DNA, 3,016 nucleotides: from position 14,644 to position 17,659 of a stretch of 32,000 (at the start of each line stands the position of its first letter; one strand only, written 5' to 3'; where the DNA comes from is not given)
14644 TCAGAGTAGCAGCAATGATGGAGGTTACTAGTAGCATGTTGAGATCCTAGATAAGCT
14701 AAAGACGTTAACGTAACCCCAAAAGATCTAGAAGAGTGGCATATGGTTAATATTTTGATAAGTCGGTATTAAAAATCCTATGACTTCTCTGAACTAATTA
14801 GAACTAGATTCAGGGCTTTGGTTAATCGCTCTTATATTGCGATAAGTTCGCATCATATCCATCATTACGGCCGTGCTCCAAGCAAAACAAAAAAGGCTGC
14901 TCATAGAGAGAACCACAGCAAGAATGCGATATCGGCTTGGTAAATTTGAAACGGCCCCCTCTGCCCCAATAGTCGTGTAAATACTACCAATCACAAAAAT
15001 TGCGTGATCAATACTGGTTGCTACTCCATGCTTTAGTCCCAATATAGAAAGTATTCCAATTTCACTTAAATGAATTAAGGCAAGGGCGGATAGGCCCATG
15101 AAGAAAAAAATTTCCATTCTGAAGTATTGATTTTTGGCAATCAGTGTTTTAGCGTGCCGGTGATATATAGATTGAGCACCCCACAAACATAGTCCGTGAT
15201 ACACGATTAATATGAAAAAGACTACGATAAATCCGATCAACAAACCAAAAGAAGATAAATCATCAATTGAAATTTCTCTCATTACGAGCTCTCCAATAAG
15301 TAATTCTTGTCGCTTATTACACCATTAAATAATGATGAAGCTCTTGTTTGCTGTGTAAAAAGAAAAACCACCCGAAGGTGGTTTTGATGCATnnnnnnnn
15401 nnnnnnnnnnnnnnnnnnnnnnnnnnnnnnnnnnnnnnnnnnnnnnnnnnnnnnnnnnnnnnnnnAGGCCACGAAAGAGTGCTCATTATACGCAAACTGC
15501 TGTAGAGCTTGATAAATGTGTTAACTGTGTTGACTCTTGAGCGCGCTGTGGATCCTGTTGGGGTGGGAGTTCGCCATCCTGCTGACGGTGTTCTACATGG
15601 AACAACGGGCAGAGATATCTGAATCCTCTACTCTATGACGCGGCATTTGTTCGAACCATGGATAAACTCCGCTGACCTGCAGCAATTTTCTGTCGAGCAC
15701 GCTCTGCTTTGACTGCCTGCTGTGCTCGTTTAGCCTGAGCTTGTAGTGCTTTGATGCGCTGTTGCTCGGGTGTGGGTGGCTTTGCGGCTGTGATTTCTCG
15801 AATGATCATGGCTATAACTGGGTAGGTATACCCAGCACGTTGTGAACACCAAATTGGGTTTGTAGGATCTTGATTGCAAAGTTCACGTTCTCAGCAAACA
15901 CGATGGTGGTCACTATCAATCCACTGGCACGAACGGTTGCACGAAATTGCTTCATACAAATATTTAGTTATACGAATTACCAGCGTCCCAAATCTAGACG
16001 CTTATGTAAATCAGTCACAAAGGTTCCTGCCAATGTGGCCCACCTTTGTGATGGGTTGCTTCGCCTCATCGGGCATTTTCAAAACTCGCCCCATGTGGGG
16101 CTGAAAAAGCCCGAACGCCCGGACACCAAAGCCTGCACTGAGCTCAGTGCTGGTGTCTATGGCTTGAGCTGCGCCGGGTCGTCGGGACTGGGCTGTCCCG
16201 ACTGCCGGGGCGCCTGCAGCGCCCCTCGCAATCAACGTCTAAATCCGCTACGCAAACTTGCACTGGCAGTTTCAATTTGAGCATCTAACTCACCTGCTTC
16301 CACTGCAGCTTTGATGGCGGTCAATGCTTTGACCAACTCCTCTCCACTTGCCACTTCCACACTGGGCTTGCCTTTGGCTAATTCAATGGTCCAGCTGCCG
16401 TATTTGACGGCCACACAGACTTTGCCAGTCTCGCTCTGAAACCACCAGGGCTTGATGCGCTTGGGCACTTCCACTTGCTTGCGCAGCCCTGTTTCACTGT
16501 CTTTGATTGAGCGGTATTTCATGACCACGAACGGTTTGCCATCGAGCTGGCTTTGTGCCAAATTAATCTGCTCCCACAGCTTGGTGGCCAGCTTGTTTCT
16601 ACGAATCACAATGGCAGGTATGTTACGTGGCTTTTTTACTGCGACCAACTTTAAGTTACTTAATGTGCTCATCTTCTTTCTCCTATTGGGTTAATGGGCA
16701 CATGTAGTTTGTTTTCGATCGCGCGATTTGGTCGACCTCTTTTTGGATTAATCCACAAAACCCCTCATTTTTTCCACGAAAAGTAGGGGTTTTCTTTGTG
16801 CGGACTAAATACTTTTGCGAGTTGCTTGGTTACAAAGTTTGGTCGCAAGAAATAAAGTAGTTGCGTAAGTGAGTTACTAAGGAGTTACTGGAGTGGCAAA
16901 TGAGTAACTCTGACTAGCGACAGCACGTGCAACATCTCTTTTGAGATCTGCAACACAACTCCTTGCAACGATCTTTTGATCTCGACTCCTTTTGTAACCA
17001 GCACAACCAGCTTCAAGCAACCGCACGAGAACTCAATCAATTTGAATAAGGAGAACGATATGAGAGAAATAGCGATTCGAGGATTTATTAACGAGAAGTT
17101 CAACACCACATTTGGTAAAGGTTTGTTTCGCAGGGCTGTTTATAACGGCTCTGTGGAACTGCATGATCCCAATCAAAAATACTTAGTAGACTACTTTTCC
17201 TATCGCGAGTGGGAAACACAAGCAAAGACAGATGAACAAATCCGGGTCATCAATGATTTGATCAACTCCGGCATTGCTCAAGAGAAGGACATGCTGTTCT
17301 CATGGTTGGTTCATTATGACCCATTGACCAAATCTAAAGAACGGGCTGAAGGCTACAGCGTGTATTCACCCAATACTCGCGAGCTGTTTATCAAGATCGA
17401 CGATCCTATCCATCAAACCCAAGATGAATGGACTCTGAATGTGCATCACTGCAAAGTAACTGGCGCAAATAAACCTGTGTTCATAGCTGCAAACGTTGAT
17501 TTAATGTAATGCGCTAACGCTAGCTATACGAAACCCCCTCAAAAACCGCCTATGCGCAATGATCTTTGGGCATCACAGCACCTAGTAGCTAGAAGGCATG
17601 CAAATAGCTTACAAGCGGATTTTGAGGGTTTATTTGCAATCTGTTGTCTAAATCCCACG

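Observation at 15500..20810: Compact island module of function-unknown genes, two structured non-coding segments and a mini tyrosine recombinase: best candidate for an undescribed system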

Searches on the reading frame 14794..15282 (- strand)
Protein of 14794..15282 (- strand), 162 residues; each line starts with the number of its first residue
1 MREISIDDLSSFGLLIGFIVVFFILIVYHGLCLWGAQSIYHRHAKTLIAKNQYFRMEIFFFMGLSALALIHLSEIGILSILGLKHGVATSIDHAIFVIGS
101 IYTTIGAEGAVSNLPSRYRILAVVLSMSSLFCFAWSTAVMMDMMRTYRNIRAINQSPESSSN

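Call 40: find_encoding_contigs(protein=window:14794-15282:-, flank=6000, max_places=8)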
Protein window:14794-15282:- (162 aa): 9 contigs read that carry it; 7 places shown.
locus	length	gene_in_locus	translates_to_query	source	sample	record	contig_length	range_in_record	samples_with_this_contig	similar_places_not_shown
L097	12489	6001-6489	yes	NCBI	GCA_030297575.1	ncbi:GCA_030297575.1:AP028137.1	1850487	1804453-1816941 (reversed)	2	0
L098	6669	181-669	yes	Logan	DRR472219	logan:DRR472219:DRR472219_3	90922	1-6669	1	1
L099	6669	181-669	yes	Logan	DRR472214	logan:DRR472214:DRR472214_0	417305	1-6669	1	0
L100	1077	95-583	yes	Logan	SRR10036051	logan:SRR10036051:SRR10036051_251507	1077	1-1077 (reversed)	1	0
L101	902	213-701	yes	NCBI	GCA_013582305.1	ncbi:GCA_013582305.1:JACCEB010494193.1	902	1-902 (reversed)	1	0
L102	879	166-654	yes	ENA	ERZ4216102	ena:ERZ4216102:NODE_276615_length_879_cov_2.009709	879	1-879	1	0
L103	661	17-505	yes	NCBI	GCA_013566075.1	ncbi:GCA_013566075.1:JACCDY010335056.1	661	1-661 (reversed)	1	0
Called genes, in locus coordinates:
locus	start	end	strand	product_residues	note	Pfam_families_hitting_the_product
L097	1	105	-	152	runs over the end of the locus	-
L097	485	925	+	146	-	PF20346:DUF6641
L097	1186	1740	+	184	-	-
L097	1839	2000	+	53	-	-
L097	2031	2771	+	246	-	-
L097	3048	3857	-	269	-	-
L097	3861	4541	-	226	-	PF01022:HTH_5 (weak), PF12840:HTH_20 (weak), PF01978:TrmB (faint), PF00581:Rhodanese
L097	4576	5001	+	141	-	-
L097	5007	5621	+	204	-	PF13489:Methyltransf_23 (weak), PF13847:Methyltransf_31, PF08241:Methyltransf_11, PF08242:Methyltransf_12, PF13649:Methyltransf_25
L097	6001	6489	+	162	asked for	-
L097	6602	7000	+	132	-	PF01124:MAPEG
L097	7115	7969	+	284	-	PF08123:DOT1 (weak), PF05175:MTS (weak), PF13649:Methyltransf_25 (weak), PF13847:Methyltransf_31 (weak)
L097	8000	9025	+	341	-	PF03060:NMO, PF02581:TMP-TENI (weak), PF00478:IMPDH (weak), PF00977:His_biosynth (weak), PF01070:FMN_dh, PF01180:DHO_dh (weak)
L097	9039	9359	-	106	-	PF00893:Multi_Drug_Res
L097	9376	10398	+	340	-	PF04321:RmlD_sub_bind, PF05368:NmrA, PF01073:3Beta_HSD, PF01370:Epimerase, PF02719:Polysacc_synt_2 (weak), PF13460:NAD_binding_10, PF16363:GDP_Man_Dehyd, PF07993:NAD_binding_4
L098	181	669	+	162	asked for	-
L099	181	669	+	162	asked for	-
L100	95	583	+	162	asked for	-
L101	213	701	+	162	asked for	-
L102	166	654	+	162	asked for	-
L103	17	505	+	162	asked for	-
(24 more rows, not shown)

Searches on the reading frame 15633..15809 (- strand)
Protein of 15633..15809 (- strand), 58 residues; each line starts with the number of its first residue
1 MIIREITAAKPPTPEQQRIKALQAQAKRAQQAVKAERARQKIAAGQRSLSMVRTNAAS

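Call 4: search_protein_families(library=pfam, proteins=[window:15633-15809:-], max_evalue=0.1)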
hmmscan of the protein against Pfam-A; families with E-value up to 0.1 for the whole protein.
window:15633-15809:- (58 aa): 2 families
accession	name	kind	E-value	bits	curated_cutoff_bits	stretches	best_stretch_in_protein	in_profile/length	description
PF25472.1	DUF7902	-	0.0098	16.5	26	1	14-53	5-44/85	Domain of unknown function (DUF7902)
PF20882.2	Sos7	-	0.031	14.8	27.3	1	3-38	20-55/75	Kinetochore protein Sos7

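Call 5: search_protein_families(library=phrogs, proteins=[window:15633-15809:-], max_evalue=0.1)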
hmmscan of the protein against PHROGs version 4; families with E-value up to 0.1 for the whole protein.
window:15633-15809:- (58 aa): 0 families

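Call 9: search_protein_families(library=ncbifam, proteins=[window:15633-15809:-], max_evalue=0.1)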
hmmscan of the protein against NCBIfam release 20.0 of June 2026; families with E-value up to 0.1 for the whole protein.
window:15633-15809:- (58 aa): 0 families

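Call 10: search_protein_families(library=padloc, proteins=[window:15633-15809:-], max_evalue=0.1)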
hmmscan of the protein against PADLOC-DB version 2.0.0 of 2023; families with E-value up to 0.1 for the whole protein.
window:15633-15809:- (58 aa): 0 families

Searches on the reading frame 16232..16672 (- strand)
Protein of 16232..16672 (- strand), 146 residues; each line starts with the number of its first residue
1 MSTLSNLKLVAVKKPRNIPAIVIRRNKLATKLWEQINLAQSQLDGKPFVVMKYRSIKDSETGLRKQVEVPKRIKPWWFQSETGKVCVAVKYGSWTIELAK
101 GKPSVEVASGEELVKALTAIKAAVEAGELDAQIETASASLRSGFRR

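Call 4: search_protein_families(library=pfam, proteins=[window:16232-16672:-], max_evalue=0.1)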
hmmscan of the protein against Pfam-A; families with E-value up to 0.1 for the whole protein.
window:16232-16672:- (146 aa): 1 family
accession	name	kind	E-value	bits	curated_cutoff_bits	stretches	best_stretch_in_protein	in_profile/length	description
PF20346.3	DUF6641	-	2.8e-16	60.2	27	1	7-130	22-140/143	Family of unknown function (DUF6641)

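Call 5: search_protein_families(library=phrogs, proteins=[window:16232-16672:-], max_evalue=0.1)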
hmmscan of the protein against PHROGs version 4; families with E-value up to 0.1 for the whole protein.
window:16232-16672:- (146 aa): 1 family
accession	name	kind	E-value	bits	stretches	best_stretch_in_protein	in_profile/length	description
phrog_31551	-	unknown function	3.3e-23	83.4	1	1-137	9-146/155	-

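Call 9: search_protein_families(library=ncbifam, proteins=[window:16232-16672:-], max_evalue=0.1)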
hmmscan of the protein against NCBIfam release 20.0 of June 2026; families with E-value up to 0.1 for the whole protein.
window:16232-16672:- (146 aa): 0 families

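Call 10: search_protein_families(library=padloc, proteins=[window:16232-16672:-], max_evalue=0.1)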
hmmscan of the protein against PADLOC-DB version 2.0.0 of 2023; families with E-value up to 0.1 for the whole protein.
window:16232-16672:- (146 aa): 0 families

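Call 12: search_solved_structures(query=window:16232-16672:-, max_evalue=1)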
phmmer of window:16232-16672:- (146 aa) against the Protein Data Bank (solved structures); distinct sequences matched with E-value up to 1: 4.
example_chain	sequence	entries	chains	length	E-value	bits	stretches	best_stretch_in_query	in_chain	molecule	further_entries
9w2m_C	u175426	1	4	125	0.21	14.8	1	69-129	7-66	Oocyte-expressed protein homolog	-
9l4j_D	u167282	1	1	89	0.22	14.7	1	72-129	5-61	Oocyte-expressed protein homolog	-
12dl_IA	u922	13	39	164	0.23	14.6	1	67-129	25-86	Oocyte-expressed protein homolog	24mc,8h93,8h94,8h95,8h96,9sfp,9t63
8xi3_C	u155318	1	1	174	0.27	14.4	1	67-129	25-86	Oocyte-expressed protein homolog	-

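Call 73: search_dna_similar(query=window:16232-16672:-, collection=phages, mode=protein, max_rows=15, max_evalue=0.001)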
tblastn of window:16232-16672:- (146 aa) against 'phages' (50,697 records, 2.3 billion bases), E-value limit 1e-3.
No match.

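Call 88: find_related_loci(query=A3, collection=viral_contigs, flank=10000)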
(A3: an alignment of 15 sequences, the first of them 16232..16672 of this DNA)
Query A3 (146 aa) in viral_contigs; peptide patterns used: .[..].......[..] (x = any residue, [..] = any of these).
167 stretches matched a pattern; 3 encode a relative of the query (tblastn E <= 1e-3); 3 distinct loci.
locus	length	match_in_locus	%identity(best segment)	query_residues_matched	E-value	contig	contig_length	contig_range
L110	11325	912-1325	37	1-139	6e-20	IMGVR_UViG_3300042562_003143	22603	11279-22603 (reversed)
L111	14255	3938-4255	32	25-130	2e-7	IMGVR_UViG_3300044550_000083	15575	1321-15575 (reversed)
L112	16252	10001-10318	32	25-130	2e-7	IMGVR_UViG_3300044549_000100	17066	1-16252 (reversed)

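Call 105: search_dna_similar(query=window:16232-16672:-, collection=plasmids, mode=protein, max_rows=12, max_evalue=0.001)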
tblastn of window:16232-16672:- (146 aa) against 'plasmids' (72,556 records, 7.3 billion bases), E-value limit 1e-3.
Records with a match: 6; places in all: 6; records where one place covers at least 80% of the query: 1.
Best place of each record, by identity: 60-80% 5; <60% 1.
By first word of the organism name: Aeromonas 4; Azospirillum 1; uncultured 1.
By predicted mobility (MOB-suite, as given by PLSDB): conjugative 4; non-mobilizable 2.
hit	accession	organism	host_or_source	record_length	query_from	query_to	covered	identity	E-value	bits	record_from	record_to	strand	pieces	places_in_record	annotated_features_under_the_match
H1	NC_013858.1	Azospirillum sp. B510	-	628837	1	133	91%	28.6%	6e-8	57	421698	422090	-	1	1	hypothetical protein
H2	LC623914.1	uncultured bacterium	-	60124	56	98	29%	60.5%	6e-9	60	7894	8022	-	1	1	none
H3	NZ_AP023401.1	Aeromonas hydrophila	-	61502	56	98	29%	60.5%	6e-9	60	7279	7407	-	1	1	none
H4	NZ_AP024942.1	Aeromonas caviae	-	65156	56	98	29%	60.5%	6e-9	60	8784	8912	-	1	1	none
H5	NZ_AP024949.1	Aeromonas caviae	-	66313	56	98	29%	60.5%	6e-9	60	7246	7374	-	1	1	none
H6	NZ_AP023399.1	Aeromonas hydrophila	-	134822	56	98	29%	60.5%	6e-9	60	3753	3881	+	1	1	none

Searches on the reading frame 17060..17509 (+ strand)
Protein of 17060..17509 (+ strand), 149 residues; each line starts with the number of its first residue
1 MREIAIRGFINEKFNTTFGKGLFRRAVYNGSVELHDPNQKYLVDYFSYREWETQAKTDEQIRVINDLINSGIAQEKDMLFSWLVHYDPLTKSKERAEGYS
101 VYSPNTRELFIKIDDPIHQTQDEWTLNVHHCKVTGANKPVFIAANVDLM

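Call 4: search_protein_families(library=pfam, proteins=[window:17060-17509:+], max_evalue=0.1)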
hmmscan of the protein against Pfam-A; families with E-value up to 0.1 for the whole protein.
window:17060-17509:+ (149 aa): 0 families

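Call 5: search_protein_families(library=phrogs, proteins=[window:17060-17509:+], max_evalue=0.1)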
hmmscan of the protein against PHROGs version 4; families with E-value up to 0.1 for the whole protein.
window:17060-17509:+ (149 aa): 0 families

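Call 9: search_protein_families(library=ncbifam, proteins=[window:17060-17509:+], max_evalue=0.1)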
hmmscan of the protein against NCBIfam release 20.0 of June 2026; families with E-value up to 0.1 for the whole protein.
window:17060-17509:+ (149 aa): 0 families

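Call 10: search_protein_families(library=padloc, proteins=[window:17060-17509:+], max_evalue=0.1)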
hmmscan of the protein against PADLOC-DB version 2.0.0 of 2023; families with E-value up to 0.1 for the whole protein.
window:17060-17509:+ (149 aa): 0 families
